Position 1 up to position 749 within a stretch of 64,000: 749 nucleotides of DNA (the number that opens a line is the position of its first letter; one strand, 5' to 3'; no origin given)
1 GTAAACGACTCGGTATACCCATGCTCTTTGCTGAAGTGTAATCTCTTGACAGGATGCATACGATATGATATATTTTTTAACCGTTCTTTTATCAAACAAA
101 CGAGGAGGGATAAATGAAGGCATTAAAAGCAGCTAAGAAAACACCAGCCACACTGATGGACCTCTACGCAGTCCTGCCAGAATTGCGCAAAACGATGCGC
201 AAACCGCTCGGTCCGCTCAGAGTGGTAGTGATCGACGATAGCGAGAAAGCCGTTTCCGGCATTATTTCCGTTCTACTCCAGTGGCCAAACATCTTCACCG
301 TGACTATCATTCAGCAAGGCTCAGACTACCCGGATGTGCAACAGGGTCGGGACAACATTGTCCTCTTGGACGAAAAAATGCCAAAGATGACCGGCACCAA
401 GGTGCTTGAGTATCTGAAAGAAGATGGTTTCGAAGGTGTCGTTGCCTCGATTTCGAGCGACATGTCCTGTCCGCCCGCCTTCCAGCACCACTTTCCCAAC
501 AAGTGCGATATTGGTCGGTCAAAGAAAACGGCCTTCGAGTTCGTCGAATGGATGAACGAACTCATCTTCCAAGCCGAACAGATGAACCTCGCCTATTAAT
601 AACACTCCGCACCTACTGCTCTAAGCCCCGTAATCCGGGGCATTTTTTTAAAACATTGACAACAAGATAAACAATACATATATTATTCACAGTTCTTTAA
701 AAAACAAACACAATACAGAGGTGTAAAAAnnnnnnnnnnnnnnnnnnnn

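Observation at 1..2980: GC-rich island of four monocistronic genes: a Hanks-type kinase flanked by a receiver-domain protein and a paralogous pseudo-receiver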

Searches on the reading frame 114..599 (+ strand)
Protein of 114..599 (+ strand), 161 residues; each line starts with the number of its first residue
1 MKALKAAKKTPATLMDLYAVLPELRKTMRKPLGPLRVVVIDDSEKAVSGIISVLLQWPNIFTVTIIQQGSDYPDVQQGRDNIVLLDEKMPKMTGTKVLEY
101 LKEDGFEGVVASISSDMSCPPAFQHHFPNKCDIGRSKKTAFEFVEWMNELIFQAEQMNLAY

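Call 5: search_protein_families(library=pfam, proteins=[window:114-599:+], max_evalue=1)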
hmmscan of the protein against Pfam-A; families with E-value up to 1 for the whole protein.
window:114-599:+ (161 aa): 2 families
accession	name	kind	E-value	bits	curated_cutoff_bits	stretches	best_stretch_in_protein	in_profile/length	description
PF00072.30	Response_reg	-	6.4e-06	26.8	30.2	1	37-114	1-77/111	Response regulator receiver domain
PF07724.20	AAA_2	-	0.23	11.9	27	1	34-56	75-97/166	AAA domain (Cdc48 subfamily)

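Call 6: search_protein_families(library=ncbifam, proteins=[window:114-599:+], max_evalue=1)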
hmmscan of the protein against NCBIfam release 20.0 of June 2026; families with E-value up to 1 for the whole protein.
window:114-599:+ (161 aa): 33 families (the best 25 are shown)
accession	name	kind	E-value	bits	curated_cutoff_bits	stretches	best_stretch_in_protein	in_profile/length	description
NF011896.0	PRK15369.1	equivalog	2.7e-06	27.2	242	1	35-102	4-72/211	two component system response regulator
NF052445.1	RespRegMctR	equivalog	1e-05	25.1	300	1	35-105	2-73/205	two-component system response regulator MctR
NF001965.0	PRK00742.1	subfamily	1.5e-05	24.4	293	1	35-101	4-71/357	chemotaxis-specific protein-glutamate methyltransferase CheB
TIGR02875.1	spore_0_A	equivalog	2.6e-05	23.6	200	1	35-103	3-72/262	sporulation transcription factor Spo0A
NF007419.0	PRK09958.1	equivalog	5.6e-05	22.8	251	1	37-115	3-81/204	acid-sensing system DNA-binding response regulator EvgA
NF007935.0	PRK10651.1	equivalog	0.00019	20.7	250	1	34-113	6-88/216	two-component system response regulator NarL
NF008677.0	PRK11697.1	equivalog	0.00033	20.1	246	1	35-111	2-79/238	two-component system response regulator BtsR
NF040689.1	MtrAB_MtrA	equivalog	0.00044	19.6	300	1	38-104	2-67/219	MtrAB system response regulator MtrA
NF006900.1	PRK09390.1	equivalog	0.00087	18.9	255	1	37-106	7-75/203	response regulator FixJ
NF052313.1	T9SS_RR_PorX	equivalog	0.0011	17.8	300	1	59-103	23-68/513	T9SS response regulator signal transducer PorX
NF007969.0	PRK10693.1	equivalog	0.0023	17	329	1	28-114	1-86/337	two-component system response regulator RssB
NF008469.0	PRK11361.1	equivalog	0.0029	16.4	714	1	36-104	5-73/461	acetoacetate metabolism transcriptional regulator AtoC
NF041946.1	LuxO_transreg_Vib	equivalog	0.0078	15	800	1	62-104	22-65/463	quorum-sensing sigma-54 dependent transcriptional regulator LuxO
NF008318.0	PRK11107.1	equivalog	0.0078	14.3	890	1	23-103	656-735/920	two-component sensor histidine kinase BarA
NF007708.0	PRK10403.1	equivalog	0.0096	15.4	343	1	34-109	6-82/215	nitrate/nitrite response regulator protein NarP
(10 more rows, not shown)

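Call 16: find_homologous_proteins(query=window:114-599:+, max_evalue=0.001)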
Query window:114-599:+ (161 aa): 1 proteins with E <= 0.001 among 32 candidates.
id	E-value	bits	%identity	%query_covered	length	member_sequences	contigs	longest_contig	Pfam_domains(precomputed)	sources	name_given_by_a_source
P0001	1.1e-101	355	100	100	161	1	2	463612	PF00072.31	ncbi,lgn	-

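Call 26: search_protein_representatives(alignment_id=A1)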
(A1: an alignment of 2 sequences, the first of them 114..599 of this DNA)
Query: 2 sequences, 166 profile positions. Proteins with E-value up to 0.001 (for the whole library): 134; up to 1e-10: 88; up to 1e-30: 5. The best 134 are listed.
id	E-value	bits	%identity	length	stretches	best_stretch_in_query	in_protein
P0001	8.0e-86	302.2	-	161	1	1-166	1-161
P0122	2.8e-81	287.4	-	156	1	1-165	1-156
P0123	1.6e-35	138.5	-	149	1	18-163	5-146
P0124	4.2e-33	130.7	-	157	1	2-164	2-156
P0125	1.3e-31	125.8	-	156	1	17-164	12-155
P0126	8.8e-30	119.9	-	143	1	29-163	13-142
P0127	6.6e-25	104.0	-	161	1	10-164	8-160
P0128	7.5e-24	100.6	-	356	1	19-158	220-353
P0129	8.0e-23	97.3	-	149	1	25-164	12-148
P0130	3.1e-22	95.3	-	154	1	21-164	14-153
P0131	3.5e-22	95.2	-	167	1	30-159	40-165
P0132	1.2e-21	93.5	-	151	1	25-163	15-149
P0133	4.0e-21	91.7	-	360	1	26-162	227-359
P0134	4.4e-21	91.6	-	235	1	9-161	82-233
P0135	1.4e-20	90.0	-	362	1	26-158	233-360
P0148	2.3e-18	82.7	-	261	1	24-162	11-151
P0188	5.9e-14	68.4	-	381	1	34-159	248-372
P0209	1.3e-10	57.5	-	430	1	22-165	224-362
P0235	2.9e-06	43.4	-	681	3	37-103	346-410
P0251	3.5e-04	36.6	-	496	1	28-161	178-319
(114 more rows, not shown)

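Call 31: search_protein_families(library=pfam, proteins=[P0128, P0133, P0135, P0134, P0148, P0123, P0125, P0209, P0251, P0235], max_evalue=0.1)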
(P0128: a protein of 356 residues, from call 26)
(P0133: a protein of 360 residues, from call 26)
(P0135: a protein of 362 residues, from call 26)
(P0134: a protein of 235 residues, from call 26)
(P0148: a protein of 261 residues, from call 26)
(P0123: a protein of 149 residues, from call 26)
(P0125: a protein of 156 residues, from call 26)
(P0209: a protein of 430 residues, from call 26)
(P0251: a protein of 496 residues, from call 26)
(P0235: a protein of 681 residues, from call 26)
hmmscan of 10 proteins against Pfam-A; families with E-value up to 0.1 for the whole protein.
P0128 (356 aa): 1 family
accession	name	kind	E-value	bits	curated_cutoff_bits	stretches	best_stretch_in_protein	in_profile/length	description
PF00072.30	Response_reg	-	0.016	15.8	30.2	1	238-338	1-102/111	Response regulator receiver domain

P0133 (360 aa): 1 family
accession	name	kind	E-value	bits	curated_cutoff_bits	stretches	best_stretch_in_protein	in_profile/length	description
PF00072.30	Response_reg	-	0.00014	22.4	30.2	1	240-307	1-68/111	Response regulator receiver domain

P0135 (362 aa): 0 families

P0134 (235 aa): 4 families
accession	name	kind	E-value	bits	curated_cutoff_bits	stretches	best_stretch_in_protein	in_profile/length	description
PF00072.30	Response_reg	-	0.0022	18.6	30.2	1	111-192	2-77/111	Response regulator receiver domain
PF02331.20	P35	-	0.019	14.8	20.8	1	25-128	69-168/296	Apoptosis preventing protein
PF25568.1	AAA_lid_At3g28540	-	0.024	15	27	0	63-106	26-68/75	At3g28540-like, AAA+ ATPase lid domain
PF04079.22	SMC_ScpB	-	0.065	13.3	27.4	0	23-61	26-64/160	Segregation and condensation complex subunit ScpB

P0148 (261 aa): 1 family
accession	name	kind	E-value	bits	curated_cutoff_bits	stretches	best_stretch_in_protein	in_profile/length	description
PF00072.30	Response_reg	-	0.068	13.8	30.2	0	26-108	1-79/111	Response regulator receiver domain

P0123 (149 aa): 1 family
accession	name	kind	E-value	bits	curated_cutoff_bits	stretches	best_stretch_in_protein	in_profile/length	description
PF00072.30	Response_reg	-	0.014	16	30.2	1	24-104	1-79/111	Response regulator receiver domain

P0125 (156 aa): 1 family
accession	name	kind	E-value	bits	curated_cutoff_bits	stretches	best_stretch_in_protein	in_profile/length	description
PF00072.30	Response_reg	-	0.0018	18.8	30.2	1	32-99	1-68/111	Response regulator receiver domain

P0209 (430 aa): 1 family
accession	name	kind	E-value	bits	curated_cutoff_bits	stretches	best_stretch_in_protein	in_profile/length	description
PF00072.30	Response_reg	-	0.0057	17.2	30.2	1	239-318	1-79/111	Response regulator receiver domain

P0251 (496 aa): 0 families

P0235 (681 aa): 5 families
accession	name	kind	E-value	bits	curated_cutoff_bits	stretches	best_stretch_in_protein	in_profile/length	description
PF00072.30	Response_reg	-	8.4e-49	164.8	30.2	3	181-280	1-100/111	Response regulator receiver domain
PF01339.22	CheB_methylest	-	3.2e-37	128.4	24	1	478-646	2-171/174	CheB methylesterase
PF00389.36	2-Hacid_dh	-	0.0014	18.7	24.6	0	30-72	50-88/134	D-isomer specific 2-hydroxyacid dehydrogenase, catalytic domain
PF17392.7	Urocanase_C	-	0.0023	17.9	23.6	0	348-382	154-188/196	Urocanase C-terminal domain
PF20014.4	GAP1-M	-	0.059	14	24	0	341-365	23-48/101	GTPase-associated protein 1, middle domain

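Call 32: find_encoding_contigs(protein=P0128, flank=8000, max_places=4)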
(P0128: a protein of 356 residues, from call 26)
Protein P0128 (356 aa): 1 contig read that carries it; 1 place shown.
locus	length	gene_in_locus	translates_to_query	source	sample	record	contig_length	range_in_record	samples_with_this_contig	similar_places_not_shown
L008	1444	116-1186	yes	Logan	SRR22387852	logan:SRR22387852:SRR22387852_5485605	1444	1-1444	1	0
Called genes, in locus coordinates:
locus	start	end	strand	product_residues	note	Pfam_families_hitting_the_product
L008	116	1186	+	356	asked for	-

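Call 34: find_homologous_proteins(query=A3, max_evalue=0.00001)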
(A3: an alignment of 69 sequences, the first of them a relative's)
Query A3 (69 sequences) (161 aa, profile of the alignment): 4 proteins with E <= 0.00001 among 8000 candidates.
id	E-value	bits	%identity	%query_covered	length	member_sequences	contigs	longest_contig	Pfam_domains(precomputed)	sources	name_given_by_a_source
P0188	9.6e-93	329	33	73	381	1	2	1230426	-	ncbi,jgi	jgi:hypothetical protein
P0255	1.4e-84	302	28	87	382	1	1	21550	-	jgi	jgi:hypothetical protein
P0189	3.8e-58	216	27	84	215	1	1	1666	-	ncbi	-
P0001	3.1e-46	176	100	100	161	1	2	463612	PF00072.31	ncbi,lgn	-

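Call 35: find_encoding_contigs(protein=P0188, flank=10000, max_places=2)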
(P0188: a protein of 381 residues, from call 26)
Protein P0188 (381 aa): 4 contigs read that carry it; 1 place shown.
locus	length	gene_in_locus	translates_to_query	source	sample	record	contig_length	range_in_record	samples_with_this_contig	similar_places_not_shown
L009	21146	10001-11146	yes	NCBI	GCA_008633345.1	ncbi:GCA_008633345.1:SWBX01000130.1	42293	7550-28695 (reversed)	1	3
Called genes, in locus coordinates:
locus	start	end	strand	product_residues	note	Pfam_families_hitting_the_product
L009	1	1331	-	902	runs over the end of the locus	PF04851:ResIII, PF00270:DEAD (weak), PF19778:RE_endonuc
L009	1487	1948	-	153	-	-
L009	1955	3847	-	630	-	PF01555:N6_N4_Mtase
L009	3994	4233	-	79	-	PF09954:DUF2188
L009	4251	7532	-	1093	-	PF03477:ATP-cone, PF08471:Ribonuc_red_2_N, PF02867:Ribonuc_red_lgC, PF12637:TSCPD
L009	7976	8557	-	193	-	PF13482:RNase_H_2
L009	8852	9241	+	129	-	-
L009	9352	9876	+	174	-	-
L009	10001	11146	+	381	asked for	-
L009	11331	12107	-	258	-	-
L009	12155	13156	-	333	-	PF02449:Glyco_hydro_42 (faint)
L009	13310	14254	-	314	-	PF00892:EamA (weak)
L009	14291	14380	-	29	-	-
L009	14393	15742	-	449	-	PF00753:Lactamase_B, PF23023:Anti-Pycsar_Apyc1 (weak), PF12706:Lactamase_B_2, PF16661:Lactamase_B_6, PF10996:Beta-Casp, PF07521:RMMBL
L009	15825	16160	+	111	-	-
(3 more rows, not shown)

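Call 36: find_encoding_contigs(protein=P0255, flank=10000, max_places=2)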
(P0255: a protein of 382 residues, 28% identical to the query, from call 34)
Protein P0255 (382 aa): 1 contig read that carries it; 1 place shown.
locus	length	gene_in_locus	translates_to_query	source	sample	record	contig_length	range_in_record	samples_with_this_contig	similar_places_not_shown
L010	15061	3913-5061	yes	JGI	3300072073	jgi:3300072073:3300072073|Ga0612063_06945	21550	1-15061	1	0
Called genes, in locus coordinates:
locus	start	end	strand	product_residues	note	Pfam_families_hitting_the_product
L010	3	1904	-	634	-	?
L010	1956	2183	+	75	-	-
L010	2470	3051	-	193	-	PF13482:RNase_H_2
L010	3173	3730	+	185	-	-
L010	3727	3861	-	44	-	-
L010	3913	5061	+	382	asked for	-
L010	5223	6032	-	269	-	-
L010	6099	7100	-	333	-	PF00150:Cellulase (weak), PF02449:Glyco_hydro_42 (faint), PF02836:Glyco_hydro_2_C (weak)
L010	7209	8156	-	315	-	PF00892:EamA (weak)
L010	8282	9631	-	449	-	PF00753:Lactamase_B, PF13483:Lactamase_B_3 (faint), PF23023:Anti-Pycsar_Apyc1 (weak), PF12706:Lactamase_B_2, PF16661:Lactamase_B_6, PF10996:Beta-Casp, PF07521:RMMBL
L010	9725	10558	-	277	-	-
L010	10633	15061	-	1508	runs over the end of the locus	-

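Call 56: search_protein_families(library=padloc, proteins=[window:114-599:+, P0128], max_evalue=0.01)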
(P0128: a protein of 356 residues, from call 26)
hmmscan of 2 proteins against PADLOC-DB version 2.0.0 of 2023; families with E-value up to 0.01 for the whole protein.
window:114-599:+ (161 aa): 0 families

P0128 (356 aa): 0 families

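Call 57: search_protein_families(library=phrogs, proteins=[window:114-599:+, P0128], max_evalue=0.01)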
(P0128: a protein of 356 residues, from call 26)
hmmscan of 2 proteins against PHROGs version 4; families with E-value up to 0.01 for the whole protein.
window:114-599:+ (161 aa): 2 families
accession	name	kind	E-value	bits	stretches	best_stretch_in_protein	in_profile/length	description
phrog_731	-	unknown function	4.1e-05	24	1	36-104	3-70/227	-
phrog_37855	-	unknown function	0.0047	17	1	35-103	6-75/278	-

P0128 (356 aa): 0 families

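Call 70: predict_structure(alignment_id=A3)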
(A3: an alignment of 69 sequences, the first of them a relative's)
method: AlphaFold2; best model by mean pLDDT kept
length: 161 residues; sequences in the alignment: 69
mean_pLDDT: 94.0   pTM: 0.86
mean pLDDT of the five models: 94.0, 93.9, 93.5, 93.3, 93.2
residues with pLDDT >= 90: 141; 70-90: 11; 50-70: 9; < 50: 0
segments of 3 or more residues with pLDDT < 50: none
pLDDT, mean of each block of 10 residues (from residue 1): 65 82 98 98 97 98 98 96 98 98 97 94 97 96 98 96 77
secondary structure, 60 per line:
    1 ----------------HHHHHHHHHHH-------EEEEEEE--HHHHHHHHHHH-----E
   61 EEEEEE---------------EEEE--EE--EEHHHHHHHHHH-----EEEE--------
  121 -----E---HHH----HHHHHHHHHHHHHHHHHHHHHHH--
elements in order: H17-27 E35-41 H44-54 E60-66 E82-85 H94-103 E109-112 H137-159

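Call 72: fold_search(model_id=the predicted structure, library=pdb)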
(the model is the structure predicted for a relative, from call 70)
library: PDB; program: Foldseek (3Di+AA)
matches with E <= 10: 1670; with E <= 0.001: 40
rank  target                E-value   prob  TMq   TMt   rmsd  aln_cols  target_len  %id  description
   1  6swl_B                9.1e-06  1.00  0.59  0.71   4.1       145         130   20  The REC domain of XynC, a response regulator from Geobacillus stearothermophilus (released 2020-10-14)
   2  6swl_A                3.0e-05  1.00  0.63  0.75   3.0       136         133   22  The REC domain of XynC, a response regulator from Geobacillus stearothermophilus (released 2020-10-14)
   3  9fn5_A                3.6e-05  1.00  0.58  0.72   2.9       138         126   22  The REC domain (in the non-phosphorylated state) of XynC, a response regulator from G.proteiniphilus T-6 (released 2025-06-25)
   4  9fn5_B                5.5e-05  1.00  0.56  0.71   3.6       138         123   21  The REC domain (in the non-phosphorylated state) of XynC, a response regulator from G.proteiniphilus T-6 (released 2025-06-25)
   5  4yn8                  1.8e-04  1.00  0.47  0.39  10.9       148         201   16  Crystal Structure of Response Regulator ChrA in Heme-Sensing Two Component System (released 2015-08-19)
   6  6ont                  3.3e-04  1.00  0.49  0.63   4.9       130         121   15  Structure of the Francisella response regulator 1452 receiver domain (released 2020-03-25)
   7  3t8y_B                3.5e-04  1.00  0.54  0.62   4.7       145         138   17  Crystal structure of the response regulator domain of Thermotoga maritima CheB (released 2011-09-14)
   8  3b2n                  3.7e-04  1.00  0.53  0.69   3.2       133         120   16  Crystal structure of DNA-binding response regulator, LuxR family, from Staphylococcus aureus (released 2007-10-30)
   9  4zmr_A                3.9e-04  1.00  0.54  0.43   3.8       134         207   16  Structural characterization of the full-length response regulator spr1814 in complex with a phosphate analogue reveals (released 2016-04-27)
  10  4uhk_B                3.9e-04  1.00  0.53  0.65   4.2       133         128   15  Crystal structure of the receiver domain of CpxR from E. coli (phosphorylated) (released 2016-04-13)
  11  1kgs                  4.4e-04  1.00  0.47  0.35   4.1       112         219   16  Crystal Structure at 1.50 A of an OmpR/PhoB Homolog from Thermotoga maritima (released 2001-12-05)
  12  4uhj_A                5.0e-04  1.00  0.58  0.72   3.4       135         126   16  Crystal structure of the receiver domain of CpxR from E. coli (orthorhombic form) (released 2016-04-13)
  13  5iuk_F                5.0e-04  1.00  0.54  0.64   3.3       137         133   16  Crystal structure of the DesK-DesR complex in the phosphotransfer state with high Mg2+ (150 mM) (released 2016-12-21)
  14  8pdc_A                5.0e-04  1.00  0.44  0.56   7.7       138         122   14  Complex of Histidine-containing phosphotransfer protein and receiver domain of hybrid Histidine Kinase 6 from Chaetomi (released 2024-07-03)
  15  8zwn_B                5.6e-04  1.00  0.42  0.33   3.0        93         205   22  Crystal structure of DNA-binding transcriptional activator EvgA from Escherichia coli str. K-12 substr. MG1655 (released 2025-06-18)
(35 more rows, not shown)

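Call 78: find_encoding_contigs(protein=P0123, flank=10000, max_places=3)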
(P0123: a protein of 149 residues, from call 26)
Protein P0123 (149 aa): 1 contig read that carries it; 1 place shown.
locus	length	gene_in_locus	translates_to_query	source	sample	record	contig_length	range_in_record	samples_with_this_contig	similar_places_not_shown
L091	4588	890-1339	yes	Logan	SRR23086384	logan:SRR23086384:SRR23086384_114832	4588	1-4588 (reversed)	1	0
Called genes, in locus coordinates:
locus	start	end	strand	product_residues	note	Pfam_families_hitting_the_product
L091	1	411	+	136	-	?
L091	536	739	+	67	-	PF00313:CSD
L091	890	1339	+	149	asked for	-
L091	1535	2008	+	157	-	-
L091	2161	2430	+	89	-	-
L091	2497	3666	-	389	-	PF04519:Bactofilin (weak), PF26514:DUF8173 (weak)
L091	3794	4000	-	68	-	PF04070:DUF378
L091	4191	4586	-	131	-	?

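Call 79: find_encoding_contigs(protein=P0124, flank=10000, max_places=3)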
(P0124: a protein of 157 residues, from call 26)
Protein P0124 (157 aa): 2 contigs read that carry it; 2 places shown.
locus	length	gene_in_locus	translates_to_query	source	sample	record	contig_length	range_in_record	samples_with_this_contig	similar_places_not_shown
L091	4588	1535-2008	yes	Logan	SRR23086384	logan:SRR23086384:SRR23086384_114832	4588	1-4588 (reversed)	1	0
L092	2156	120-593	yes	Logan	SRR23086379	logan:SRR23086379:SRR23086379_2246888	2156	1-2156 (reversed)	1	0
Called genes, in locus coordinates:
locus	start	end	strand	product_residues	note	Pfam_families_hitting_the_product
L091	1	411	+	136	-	?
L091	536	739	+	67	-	PF00313:CSD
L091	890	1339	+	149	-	-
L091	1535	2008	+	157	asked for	-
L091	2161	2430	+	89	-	-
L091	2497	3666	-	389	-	PF04519:Bactofilin (weak), PF26514:DUF8173 (weak)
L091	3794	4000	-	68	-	PF04070:DUF378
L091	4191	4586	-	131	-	?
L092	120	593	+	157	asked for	-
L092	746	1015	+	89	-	-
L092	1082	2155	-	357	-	?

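Call 80: find_encoding_contigs(protein=P0130, flank=10000, max_places=3)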
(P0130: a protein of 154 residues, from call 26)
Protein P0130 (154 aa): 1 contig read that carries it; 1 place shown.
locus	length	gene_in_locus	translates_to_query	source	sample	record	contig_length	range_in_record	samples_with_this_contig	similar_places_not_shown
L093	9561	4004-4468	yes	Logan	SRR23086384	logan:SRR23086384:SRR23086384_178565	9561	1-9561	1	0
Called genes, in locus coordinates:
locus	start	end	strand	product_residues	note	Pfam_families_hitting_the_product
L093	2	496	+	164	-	?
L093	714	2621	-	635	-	-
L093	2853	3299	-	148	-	-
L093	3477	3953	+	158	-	-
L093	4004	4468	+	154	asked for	-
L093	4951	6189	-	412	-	PF01551:Peptidase_M23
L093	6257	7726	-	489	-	PF00749:tRNA-synt_1c, PF19269:Anticodon_2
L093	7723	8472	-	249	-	PF03808:Glyco_tran_WecG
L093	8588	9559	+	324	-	?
